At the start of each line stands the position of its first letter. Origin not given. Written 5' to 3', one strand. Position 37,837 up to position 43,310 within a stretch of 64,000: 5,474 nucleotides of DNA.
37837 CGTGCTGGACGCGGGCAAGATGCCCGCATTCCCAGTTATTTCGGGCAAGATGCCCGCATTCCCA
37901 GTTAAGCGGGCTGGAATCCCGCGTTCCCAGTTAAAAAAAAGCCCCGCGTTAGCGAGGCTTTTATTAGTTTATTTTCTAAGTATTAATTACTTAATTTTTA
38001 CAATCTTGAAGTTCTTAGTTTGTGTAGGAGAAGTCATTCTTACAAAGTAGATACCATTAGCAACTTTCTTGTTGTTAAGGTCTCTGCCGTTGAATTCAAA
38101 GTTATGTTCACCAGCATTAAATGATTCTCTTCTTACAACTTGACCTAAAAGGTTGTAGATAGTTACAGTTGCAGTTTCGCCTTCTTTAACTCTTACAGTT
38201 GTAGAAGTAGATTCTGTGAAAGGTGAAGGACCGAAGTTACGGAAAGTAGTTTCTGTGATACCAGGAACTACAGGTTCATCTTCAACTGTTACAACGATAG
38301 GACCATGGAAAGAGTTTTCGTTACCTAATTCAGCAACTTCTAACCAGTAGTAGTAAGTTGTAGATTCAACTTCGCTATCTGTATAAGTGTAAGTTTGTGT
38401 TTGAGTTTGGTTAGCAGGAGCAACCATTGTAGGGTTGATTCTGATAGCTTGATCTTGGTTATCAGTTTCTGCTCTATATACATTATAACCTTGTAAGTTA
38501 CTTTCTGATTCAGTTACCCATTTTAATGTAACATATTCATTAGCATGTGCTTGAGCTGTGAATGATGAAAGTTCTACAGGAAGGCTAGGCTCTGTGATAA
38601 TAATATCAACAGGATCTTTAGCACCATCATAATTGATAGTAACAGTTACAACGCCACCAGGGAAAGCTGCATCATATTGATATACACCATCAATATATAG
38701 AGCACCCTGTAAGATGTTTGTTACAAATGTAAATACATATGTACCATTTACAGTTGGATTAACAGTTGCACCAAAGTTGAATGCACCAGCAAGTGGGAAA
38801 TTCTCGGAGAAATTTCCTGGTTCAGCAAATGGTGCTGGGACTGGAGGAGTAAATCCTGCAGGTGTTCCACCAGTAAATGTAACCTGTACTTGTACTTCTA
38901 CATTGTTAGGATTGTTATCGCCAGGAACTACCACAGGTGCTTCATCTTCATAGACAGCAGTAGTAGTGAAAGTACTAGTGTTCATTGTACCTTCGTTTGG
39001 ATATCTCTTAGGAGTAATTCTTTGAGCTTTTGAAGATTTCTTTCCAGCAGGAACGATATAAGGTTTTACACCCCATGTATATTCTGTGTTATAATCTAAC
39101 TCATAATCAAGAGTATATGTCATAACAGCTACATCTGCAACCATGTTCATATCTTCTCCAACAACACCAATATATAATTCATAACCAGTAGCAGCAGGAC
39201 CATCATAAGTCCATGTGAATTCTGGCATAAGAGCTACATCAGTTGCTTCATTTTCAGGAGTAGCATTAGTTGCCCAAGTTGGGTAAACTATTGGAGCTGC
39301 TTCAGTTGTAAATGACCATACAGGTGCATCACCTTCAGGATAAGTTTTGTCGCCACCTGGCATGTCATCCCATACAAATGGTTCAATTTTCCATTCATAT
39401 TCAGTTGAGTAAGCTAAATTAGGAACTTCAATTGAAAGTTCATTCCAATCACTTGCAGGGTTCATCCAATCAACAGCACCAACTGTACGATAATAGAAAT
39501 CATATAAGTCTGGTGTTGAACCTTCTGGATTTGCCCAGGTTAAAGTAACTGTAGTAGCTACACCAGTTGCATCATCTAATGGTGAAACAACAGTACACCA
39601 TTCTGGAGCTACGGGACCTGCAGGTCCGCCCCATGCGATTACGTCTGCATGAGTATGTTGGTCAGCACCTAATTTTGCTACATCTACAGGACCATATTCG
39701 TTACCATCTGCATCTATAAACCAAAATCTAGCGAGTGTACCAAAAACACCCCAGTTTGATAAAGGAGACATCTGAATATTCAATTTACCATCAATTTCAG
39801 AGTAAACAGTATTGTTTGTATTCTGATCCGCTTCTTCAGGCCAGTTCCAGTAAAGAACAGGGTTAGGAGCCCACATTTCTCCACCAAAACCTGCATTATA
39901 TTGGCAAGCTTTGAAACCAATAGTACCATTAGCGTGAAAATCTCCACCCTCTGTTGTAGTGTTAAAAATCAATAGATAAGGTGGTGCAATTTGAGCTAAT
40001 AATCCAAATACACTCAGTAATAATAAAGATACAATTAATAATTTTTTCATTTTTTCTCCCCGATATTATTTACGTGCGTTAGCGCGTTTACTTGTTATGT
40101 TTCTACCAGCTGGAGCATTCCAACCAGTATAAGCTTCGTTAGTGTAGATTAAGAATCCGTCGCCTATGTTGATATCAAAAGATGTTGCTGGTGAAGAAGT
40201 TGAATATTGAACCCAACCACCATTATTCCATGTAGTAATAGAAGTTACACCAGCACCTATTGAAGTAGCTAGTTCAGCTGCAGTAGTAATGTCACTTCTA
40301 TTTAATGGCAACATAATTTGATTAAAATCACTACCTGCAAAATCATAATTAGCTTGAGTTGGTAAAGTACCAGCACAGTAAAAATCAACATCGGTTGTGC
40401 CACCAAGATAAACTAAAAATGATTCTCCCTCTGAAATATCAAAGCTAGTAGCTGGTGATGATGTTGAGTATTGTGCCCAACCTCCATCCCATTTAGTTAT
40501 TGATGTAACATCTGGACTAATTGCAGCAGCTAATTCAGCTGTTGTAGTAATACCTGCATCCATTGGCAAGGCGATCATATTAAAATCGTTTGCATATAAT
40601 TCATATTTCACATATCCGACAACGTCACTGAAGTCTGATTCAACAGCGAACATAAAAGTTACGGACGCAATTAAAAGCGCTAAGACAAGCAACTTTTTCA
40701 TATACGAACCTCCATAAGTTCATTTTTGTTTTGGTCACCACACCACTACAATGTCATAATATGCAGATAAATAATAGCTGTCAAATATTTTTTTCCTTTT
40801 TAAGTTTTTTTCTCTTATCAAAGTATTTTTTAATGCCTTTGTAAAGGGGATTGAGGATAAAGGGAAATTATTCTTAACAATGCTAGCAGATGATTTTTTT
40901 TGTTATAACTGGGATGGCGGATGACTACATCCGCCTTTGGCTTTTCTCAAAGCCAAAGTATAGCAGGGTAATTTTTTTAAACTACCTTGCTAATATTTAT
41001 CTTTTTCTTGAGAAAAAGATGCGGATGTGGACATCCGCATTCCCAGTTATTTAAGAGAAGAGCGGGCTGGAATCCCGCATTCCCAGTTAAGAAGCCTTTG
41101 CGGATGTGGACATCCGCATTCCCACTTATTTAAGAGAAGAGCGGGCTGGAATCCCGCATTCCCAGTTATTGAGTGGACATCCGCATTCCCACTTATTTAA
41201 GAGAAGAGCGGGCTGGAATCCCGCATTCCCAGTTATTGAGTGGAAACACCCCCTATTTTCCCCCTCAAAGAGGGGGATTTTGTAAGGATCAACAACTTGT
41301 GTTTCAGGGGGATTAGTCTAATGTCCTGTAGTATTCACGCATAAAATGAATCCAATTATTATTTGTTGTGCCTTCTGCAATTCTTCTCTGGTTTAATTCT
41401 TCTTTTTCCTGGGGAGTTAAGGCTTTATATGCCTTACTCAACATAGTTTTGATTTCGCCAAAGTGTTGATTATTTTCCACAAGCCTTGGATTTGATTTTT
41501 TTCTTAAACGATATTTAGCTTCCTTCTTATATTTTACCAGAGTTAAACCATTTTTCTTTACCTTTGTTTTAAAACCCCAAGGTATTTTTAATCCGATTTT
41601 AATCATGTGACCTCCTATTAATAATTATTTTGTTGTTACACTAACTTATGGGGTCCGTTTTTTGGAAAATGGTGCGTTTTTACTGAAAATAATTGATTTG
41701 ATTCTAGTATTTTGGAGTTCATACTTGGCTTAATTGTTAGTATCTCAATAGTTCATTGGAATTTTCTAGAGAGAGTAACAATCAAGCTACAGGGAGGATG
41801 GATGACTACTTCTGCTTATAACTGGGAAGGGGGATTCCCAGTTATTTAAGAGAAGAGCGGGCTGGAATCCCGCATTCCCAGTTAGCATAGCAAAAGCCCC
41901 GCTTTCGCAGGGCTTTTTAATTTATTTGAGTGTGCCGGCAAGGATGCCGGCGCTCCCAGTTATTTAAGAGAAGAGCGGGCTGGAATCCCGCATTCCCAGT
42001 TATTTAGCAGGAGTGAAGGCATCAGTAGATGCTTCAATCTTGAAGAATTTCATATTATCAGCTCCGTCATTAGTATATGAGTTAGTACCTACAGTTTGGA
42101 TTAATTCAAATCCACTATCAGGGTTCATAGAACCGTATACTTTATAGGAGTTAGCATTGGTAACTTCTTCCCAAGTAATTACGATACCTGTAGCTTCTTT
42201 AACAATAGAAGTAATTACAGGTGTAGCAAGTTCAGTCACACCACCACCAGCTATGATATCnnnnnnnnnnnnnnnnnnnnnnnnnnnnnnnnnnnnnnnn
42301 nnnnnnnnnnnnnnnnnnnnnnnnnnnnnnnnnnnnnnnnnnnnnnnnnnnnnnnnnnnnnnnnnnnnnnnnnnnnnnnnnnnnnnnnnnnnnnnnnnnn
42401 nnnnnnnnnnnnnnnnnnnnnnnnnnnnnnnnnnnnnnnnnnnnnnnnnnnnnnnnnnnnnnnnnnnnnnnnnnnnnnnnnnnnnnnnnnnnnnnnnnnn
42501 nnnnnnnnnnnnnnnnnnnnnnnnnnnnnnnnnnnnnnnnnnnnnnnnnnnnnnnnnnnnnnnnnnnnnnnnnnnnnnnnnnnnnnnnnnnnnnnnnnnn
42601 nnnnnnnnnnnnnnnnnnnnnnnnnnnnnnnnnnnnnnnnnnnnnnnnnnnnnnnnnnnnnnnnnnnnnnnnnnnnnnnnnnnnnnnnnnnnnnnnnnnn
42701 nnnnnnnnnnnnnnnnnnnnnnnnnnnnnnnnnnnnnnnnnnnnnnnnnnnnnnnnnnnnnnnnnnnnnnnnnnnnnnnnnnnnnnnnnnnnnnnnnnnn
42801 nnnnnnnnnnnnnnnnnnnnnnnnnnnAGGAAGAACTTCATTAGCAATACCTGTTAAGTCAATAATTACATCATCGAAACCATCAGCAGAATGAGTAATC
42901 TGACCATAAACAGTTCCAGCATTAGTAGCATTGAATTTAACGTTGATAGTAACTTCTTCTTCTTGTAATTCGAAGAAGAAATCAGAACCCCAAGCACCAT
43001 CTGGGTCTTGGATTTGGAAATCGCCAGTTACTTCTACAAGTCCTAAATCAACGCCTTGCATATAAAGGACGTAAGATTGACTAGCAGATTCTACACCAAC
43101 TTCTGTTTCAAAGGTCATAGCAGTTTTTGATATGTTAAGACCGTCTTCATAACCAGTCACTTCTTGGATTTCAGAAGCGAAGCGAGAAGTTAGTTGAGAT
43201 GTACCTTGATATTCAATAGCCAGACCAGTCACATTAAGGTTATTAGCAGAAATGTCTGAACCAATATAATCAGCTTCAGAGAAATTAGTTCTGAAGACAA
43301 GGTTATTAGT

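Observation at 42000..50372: A 2790-aa secreted nuclease: endonuclease I core combined with three lamin-tail domains, two OB-like modules, PKD, CBM-like and Fn3-associated repeats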

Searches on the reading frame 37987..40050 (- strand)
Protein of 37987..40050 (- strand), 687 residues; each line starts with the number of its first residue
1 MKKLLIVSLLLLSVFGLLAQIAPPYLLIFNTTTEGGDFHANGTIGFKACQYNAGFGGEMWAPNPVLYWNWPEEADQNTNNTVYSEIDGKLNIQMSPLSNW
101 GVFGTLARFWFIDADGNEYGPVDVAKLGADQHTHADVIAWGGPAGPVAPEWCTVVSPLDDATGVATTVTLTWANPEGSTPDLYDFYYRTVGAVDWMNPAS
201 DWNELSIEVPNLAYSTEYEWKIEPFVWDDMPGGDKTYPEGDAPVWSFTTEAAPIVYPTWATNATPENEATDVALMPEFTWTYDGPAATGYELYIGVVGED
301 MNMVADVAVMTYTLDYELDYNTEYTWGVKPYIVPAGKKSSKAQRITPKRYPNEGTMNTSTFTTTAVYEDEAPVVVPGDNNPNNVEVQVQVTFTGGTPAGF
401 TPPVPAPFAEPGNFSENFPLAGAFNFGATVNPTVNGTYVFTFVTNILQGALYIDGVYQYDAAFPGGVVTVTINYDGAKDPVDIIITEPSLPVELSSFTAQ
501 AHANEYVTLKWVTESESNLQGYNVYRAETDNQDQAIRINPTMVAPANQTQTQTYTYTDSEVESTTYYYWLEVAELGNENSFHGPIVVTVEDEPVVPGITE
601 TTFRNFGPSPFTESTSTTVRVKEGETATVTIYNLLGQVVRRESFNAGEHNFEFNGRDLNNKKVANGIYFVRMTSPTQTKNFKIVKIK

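Call 13: search_protein_families(library=pfam, max_evalue=0.001, proteins=[window:37987-40050:-])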
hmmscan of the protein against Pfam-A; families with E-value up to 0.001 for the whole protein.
window:37987-40050:- (687 aa): 3 families
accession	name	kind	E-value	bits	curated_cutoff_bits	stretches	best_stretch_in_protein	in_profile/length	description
PF13860.13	FlgD_ig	-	8.3e-09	35.8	27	1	615-674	10-75/79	FlgD Ig-like domain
PF18962.6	Por_Secre_tail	-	4.5e-07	30.5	27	1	608-682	3-72/75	Secretion system C-terminal sorting domain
PF13585.12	CHU_C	-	0.0001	22.8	27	0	623-678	25-76/86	CHU_C Type IX secretion signal domain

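Call 43: search_protein_families(library=ncbifam, max_evalue=1, proteins=[window:37987-40050:-])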
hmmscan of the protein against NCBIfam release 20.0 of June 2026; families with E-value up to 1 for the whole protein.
window:37987-40050:- (687 aa): 6 families
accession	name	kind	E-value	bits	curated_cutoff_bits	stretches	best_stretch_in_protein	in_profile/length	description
TIGR04183.1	Por_Secre_tail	domain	1.1e-10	41.3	23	1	608-685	3-71/72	T9SS type A sorting domain-containing protein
NF052228.1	T9SS_PorZ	equivalog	1.4e-05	23.7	260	1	625-679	695-747/757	type IX secretion system anionic LPS delivery protein PorZ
NF005176.1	PRK06655.1-1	equivalog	9.4e-05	22.4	230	1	619-679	91-154/197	flagellar hook assembly protein FlgD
NF009453.0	PRK12813.1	equivalog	0.00061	19.4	264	1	616-677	112-176/223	flagellar basal body rod modification protein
NF041898.1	pec_ly_PelI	equivalog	0.0024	17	620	1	506-574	34-94/349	pectate lyase PelI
NF052644.1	T9SS_DNase_Rie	equivalog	0.037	13.4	260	1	613-685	186-250/251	T9SS-dependent surface endonuclease, AS87_RS02955 family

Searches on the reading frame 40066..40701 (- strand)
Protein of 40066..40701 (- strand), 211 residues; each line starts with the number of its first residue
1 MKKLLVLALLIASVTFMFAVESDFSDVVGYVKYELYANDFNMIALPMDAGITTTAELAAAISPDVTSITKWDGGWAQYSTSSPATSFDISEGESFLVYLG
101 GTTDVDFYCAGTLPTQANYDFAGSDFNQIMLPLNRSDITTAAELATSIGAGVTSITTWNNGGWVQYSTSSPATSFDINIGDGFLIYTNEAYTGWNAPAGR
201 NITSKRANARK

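Call 13: search_protein_families(library=pfam, max_evalue=0.001, proteins=[window:40066-40701:-])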
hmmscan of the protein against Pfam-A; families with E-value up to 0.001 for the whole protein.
window:40066-40701:- (211 aa): 0 families

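Call 43: search_protein_families(library=ncbifam, max_evalue=1, proteins=[window:40066-40701:-])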
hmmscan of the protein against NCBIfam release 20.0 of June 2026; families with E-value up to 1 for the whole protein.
window:40066-40701:- (211 aa): 2 families
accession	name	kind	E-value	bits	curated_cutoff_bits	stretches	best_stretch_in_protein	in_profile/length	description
NF006532.0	PRK09009.1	equivalog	0.06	13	330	0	140-172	123-154/235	SDR family oxidoreductase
NF052666.1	VPA0252_fam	equivalog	0.18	11.9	100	1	1-25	1-25/78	VPA0252 family protein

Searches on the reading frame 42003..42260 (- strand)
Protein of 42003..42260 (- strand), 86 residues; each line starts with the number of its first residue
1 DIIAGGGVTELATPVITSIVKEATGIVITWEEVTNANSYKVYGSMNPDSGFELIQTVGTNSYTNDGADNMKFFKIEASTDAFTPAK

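Call 9: search_protein_families(library=pfam, max_evalue=1, proteins=[window:42003-42260:-])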
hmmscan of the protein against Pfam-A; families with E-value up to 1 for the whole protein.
seq(86 aa): 2 families
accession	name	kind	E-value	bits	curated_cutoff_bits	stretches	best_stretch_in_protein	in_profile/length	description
PF00754.31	F5_F8_type_C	-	0.01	16.4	28.2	1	21-74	45-98/127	F5/8 type C domain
PF21910.2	GH85_C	-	0.02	15.8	27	1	26-63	19-56/95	GH85 endohexosaminidases, C-terminal domain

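Call 43: search_protein_families(library=ncbifam, max_evalue=1, proteins=[window:42003-42260:-])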
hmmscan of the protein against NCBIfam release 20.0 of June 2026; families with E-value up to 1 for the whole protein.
seq(86 aa): 1 family
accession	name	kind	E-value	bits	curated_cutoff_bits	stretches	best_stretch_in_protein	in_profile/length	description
NF001750.0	PRK00476.1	equivalog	0.1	10.9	443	1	8-64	250-308/590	aspartate--tRNA ligase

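Call 55: search_protein_representatives(protein=window:42003-42236:-)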
Query: 78 residues. Proteins with E-value up to 0.001 (for the whole library): 5040; up to 1e-10: 1224; up to 1e-30: 49. The best 150 are listed.
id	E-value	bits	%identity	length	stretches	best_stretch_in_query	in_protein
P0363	2.3e-77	268.4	29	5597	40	2-60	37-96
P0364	1.1e-65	231.4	35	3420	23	2-74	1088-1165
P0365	1.6e-62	221.3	36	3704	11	3-66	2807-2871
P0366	1.8e-52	189.6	33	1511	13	13-59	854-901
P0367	3.1e-51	185.6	39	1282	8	2-64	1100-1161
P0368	3.0e-49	179.4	28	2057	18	7-69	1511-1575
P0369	2.5e-47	173.3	30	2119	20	2-69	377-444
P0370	8.1e-47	171.7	35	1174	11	2-55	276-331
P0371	1.8e-46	170.5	30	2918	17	7-73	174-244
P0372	2.4e-44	163.8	34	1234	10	20-65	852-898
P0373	5.2e-44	162.8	35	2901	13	3-65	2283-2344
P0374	5.9e-44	162.6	28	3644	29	10-69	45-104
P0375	6.4e-43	159.3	30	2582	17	4-69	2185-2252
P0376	1.4e-42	158.2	32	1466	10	3-69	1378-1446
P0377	8.6e-42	155.8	34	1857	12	13-63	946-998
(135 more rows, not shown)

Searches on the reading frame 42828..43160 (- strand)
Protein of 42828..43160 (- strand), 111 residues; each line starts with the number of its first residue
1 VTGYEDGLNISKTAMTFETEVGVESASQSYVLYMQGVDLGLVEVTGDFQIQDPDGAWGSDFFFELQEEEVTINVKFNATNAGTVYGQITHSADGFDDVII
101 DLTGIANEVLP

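Call 9: search_protein_families(library=pfam, max_evalue=1, proteins=[window:42828-43160:-])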
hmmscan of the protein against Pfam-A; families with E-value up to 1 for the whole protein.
seq(111 aa): 2 families
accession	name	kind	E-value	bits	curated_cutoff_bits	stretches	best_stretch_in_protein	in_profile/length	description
PF24507.1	Ig_CFAP65_4th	-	0.018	15.9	27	1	67-105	37-75/76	CFAP65, fourth Ig-like domain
PF13083.13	KH_KhpA-B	-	0.12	12.8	32.1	0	66-86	25-45/73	KhpA/KhpB, KH domain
